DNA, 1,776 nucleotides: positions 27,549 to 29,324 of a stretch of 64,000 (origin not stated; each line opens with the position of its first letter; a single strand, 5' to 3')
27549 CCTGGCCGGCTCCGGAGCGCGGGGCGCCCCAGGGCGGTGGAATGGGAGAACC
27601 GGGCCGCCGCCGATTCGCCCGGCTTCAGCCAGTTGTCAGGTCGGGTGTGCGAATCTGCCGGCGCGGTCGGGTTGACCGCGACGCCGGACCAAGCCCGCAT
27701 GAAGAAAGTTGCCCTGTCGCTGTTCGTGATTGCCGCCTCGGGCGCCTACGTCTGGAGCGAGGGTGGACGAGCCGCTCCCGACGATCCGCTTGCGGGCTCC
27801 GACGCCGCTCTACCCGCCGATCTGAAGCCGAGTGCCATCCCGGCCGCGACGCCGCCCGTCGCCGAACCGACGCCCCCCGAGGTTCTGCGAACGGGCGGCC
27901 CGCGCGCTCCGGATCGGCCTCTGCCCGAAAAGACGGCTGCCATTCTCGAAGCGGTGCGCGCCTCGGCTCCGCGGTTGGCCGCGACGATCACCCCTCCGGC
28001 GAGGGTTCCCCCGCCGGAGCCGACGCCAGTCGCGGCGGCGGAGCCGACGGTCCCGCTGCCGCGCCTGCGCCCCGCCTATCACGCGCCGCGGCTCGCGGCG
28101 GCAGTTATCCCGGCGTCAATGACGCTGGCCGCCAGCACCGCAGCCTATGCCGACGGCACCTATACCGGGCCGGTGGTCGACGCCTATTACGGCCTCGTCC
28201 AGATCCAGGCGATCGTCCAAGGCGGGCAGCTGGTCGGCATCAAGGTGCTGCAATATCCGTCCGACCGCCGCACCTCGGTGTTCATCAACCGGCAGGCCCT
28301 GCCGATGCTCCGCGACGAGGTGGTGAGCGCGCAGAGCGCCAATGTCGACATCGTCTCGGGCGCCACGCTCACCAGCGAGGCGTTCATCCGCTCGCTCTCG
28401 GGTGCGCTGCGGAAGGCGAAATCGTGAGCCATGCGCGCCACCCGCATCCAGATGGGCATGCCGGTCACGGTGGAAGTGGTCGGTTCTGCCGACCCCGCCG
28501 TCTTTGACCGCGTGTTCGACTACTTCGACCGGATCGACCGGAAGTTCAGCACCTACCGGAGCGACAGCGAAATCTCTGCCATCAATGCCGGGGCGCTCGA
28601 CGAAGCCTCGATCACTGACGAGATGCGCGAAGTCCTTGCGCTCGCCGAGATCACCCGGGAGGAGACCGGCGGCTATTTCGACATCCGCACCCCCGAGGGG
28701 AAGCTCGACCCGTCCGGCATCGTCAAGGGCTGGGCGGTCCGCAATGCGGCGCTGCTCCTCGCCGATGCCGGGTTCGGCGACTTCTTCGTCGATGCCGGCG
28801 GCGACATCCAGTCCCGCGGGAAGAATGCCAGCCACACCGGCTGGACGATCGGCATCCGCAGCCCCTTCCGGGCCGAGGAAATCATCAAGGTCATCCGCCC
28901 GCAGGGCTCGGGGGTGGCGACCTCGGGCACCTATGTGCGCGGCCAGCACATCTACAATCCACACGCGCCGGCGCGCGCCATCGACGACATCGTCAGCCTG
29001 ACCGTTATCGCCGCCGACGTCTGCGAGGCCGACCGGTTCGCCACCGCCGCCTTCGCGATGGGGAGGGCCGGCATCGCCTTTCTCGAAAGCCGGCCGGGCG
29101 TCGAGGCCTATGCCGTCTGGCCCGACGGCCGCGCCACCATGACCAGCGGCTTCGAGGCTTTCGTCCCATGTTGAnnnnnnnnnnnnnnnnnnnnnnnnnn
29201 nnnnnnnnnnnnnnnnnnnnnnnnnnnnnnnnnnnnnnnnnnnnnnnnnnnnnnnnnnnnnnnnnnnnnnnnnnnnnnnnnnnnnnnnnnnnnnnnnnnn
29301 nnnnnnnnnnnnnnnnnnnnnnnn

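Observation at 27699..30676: Three-gene flavinylation module in which the FMN-threonine site appears moved from an RnfD-like membrane domain to a separate anchored protein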

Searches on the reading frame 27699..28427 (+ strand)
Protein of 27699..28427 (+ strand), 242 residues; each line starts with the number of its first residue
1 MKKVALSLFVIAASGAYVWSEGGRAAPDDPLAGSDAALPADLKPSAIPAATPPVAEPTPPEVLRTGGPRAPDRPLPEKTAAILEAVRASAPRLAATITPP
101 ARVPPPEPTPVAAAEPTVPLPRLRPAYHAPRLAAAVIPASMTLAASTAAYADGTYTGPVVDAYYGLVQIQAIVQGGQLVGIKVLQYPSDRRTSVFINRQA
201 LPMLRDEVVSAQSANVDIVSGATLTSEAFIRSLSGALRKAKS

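Call 3: search_protein_families(library=pfam, proteins=[window:27699-28427:+], max_evalue=0.1)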
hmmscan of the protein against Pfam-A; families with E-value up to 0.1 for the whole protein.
window:27699-28427:+ (242 aa): 1 family
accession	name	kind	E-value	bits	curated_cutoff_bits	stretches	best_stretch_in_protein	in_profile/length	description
PF04205.19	FMN_bind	-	1.2e-06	29.5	22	1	166-237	5-76/77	FMN-binding domain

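Call 4: search_protein_families(library=ncbifam, proteins=[window:27699-28427:+], max_evalue=0.1)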
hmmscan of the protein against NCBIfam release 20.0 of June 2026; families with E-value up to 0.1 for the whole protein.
window:27699-28427:+ (242 aa): 2 families
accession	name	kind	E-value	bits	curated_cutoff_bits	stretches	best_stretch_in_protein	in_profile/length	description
TIGR01947.1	rnfG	subfamily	0.013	15.6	102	1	190-239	134-184/187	RnfABCDGE type electron transport complex subunit G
NF041941.1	lipo_FMN_PplA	exception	0.05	12.8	325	1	201-230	246-277/302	extracellular electron transfer flavoprotein PplA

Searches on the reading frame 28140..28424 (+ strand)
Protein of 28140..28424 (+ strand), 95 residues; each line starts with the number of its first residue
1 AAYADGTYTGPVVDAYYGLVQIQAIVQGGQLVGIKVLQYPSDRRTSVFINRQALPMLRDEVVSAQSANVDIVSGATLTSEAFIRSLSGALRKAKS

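Call 73: search_solved_structures(query=window:28140-28424:+, max_evalue=10, show_alignments=2)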
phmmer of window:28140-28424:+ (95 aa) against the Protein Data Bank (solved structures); distinct sequences matched with E-value up to 10: 4.
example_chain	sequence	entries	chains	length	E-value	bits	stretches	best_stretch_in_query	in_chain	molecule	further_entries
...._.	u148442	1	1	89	3.9e-12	49.3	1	7-93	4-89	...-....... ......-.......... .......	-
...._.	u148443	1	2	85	2.7e-05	27.5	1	13-92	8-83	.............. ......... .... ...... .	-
5cwg_A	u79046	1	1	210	0.094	16.2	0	49-91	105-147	Designed helical repeat protein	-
3o6u_A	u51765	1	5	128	0.31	14.6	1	54-93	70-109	uncharacterized protein CPE2226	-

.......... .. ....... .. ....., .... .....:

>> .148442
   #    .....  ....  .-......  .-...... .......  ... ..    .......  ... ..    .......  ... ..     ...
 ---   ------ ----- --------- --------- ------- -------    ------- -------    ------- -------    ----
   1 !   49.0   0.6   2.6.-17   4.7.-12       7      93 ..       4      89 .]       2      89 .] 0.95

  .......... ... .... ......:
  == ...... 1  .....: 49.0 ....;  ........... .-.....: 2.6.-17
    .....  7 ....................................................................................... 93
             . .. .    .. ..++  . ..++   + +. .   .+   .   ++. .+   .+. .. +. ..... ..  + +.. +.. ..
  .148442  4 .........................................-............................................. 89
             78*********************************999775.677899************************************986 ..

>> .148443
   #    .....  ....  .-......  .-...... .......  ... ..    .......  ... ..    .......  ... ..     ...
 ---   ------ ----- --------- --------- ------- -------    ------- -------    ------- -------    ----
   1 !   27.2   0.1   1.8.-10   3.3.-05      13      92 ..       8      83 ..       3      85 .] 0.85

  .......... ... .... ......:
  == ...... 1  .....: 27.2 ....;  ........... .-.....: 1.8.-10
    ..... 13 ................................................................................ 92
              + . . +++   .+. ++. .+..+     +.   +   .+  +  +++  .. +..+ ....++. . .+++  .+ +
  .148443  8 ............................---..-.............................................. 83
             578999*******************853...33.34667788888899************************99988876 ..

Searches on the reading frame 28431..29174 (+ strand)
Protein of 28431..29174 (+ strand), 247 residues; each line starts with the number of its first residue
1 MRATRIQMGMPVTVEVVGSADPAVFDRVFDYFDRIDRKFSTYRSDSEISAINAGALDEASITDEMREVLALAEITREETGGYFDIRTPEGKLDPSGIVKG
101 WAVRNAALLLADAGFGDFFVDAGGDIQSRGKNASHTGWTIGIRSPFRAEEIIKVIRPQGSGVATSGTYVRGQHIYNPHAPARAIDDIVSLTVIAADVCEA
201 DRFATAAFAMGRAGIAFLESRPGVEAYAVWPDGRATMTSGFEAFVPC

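Call 3: search_protein_families(library=pfam, proteins=[window:28431-29174:+], max_evalue=0.1)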
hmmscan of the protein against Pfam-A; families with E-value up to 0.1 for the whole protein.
window:28431-29174:+ (247 aa): 1 family
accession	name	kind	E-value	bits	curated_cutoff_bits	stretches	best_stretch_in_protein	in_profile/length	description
PF02424.20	ApbE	-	5.3e-42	144.6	25.6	2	90-227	124-265/266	ApbE family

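Call 4: search_protein_families(library=ncbifam, proteins=[window:28431-29174:+], max_evalue=0.1)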
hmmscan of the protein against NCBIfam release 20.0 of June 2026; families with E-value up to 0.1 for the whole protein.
window:28431-29174:+ (247 aa): 1 family
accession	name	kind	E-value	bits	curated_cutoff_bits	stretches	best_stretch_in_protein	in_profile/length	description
NF007774.0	PRK10461.1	equivalog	4e-19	68.7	498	2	79-244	168-345/351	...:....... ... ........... ApbE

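Call 43: search_solved_structures(query=window:28431-29171:+, max_evalue=0.001, show_alignments=2)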
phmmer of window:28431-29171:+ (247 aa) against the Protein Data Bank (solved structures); distinct sequences matched with E-value up to 0.001: 13.
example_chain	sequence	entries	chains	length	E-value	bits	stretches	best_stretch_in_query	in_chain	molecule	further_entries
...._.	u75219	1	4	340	5.3e-16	62.2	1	81-237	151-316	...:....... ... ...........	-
5mgy_H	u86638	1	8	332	1e-15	61.3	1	91-244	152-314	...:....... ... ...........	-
2o18_A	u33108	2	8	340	1.9e-15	60.4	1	81-237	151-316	Thiamine biosynthesis lipoprotein apbE | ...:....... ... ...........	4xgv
6nxi_A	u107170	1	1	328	2e-15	60.4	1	80-221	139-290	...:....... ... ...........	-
3pnd_A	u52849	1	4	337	4.4e-15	59.2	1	87-237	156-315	Thiamine biosynthesis lipoprotein ApbE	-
4xgx_A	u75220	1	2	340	2.6e-14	56.7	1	81-237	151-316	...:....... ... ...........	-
6nxj_A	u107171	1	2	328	3.7e-14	56.2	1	80-221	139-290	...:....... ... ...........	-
4xdt_A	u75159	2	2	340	4.8e-14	55.8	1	91-241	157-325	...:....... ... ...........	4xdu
7esa_A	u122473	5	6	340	4.8e-13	52.5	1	91-242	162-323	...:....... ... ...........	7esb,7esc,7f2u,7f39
4ifu_A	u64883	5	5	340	9e-13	51.7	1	91-241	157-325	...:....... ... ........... | Thiamine biosynthesis lipoprotein ApbE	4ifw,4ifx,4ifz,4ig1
7mgt_A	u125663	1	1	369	1.2e-12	51.3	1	91-241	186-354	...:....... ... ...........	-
1vrm_A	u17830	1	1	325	3.9e-12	49.6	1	91-211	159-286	hypothetical protein TM1553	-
4xdr_A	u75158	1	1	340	1.3e-11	47.9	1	91-241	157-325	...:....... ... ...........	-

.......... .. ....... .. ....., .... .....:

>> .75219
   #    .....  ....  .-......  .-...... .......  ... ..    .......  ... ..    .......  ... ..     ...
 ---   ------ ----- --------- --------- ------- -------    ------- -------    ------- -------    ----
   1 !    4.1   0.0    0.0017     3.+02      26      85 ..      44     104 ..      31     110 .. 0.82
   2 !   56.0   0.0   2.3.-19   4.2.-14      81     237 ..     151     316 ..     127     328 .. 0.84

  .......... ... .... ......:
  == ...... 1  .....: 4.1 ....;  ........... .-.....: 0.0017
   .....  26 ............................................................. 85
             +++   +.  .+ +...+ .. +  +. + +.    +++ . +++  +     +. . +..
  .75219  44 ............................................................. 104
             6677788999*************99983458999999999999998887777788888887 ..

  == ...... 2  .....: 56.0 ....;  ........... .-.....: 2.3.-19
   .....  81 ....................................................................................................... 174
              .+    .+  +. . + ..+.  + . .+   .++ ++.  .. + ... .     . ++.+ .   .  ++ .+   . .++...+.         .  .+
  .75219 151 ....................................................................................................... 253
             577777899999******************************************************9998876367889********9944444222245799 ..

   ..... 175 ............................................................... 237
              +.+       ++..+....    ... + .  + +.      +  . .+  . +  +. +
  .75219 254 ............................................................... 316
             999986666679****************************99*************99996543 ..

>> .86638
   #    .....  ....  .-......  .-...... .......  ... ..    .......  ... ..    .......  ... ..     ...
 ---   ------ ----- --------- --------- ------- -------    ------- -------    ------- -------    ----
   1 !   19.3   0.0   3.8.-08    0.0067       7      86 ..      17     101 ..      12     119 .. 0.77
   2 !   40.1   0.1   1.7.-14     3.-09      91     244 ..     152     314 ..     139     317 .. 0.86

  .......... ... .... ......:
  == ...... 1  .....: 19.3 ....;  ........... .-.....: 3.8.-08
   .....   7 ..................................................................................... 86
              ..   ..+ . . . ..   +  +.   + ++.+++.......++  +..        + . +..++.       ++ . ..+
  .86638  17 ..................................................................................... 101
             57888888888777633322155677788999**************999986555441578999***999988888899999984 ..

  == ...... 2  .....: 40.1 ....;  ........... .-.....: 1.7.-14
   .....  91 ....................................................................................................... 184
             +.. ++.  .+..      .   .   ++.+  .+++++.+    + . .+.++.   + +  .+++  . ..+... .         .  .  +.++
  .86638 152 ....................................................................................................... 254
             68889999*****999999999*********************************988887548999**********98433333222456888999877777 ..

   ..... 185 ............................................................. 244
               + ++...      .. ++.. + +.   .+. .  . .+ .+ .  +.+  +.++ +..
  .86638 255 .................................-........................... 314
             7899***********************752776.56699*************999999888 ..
